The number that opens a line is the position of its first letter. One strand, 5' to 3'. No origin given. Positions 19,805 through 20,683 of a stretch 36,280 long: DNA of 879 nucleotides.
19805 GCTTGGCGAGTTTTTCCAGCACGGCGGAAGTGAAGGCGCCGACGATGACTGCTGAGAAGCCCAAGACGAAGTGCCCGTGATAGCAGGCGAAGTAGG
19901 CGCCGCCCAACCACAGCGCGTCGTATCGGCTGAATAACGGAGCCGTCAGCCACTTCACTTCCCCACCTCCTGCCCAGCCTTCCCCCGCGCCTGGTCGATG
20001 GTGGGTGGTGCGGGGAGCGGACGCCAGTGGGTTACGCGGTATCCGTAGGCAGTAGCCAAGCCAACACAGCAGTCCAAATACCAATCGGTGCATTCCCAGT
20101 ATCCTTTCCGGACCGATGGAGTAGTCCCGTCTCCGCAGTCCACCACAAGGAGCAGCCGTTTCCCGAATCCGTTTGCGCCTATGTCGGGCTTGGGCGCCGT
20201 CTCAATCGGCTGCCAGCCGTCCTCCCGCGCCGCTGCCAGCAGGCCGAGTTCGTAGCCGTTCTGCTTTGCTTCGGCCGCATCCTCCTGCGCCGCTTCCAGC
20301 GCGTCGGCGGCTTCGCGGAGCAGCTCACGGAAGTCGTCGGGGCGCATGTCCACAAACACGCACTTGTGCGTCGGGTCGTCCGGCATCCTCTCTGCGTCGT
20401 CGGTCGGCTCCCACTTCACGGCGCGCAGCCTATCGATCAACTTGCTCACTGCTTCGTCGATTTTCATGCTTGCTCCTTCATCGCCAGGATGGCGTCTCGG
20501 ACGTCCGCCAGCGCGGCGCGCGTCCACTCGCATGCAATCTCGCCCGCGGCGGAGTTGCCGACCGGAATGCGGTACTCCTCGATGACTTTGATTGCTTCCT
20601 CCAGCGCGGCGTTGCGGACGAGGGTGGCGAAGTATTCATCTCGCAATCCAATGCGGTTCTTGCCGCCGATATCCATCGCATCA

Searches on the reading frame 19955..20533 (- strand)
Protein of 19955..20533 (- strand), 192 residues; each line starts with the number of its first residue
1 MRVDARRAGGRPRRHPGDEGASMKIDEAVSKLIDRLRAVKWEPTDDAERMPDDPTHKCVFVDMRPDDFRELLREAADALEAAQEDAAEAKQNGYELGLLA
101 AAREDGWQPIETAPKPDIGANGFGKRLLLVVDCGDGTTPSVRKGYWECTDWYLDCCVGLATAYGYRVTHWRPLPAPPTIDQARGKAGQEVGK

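Call 110: search_protein_families(library=pfam, proteins=[window:19955-20533:-], max_evalue=0.001)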
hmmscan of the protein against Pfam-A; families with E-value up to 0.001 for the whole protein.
window:19955-20533:- (192 aa): 1 family
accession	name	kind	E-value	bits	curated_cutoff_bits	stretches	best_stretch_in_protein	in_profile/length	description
PF04448.17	DUF551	-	0.00013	23.2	22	1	157-178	47-68/68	Protein of unknown function (DUF551)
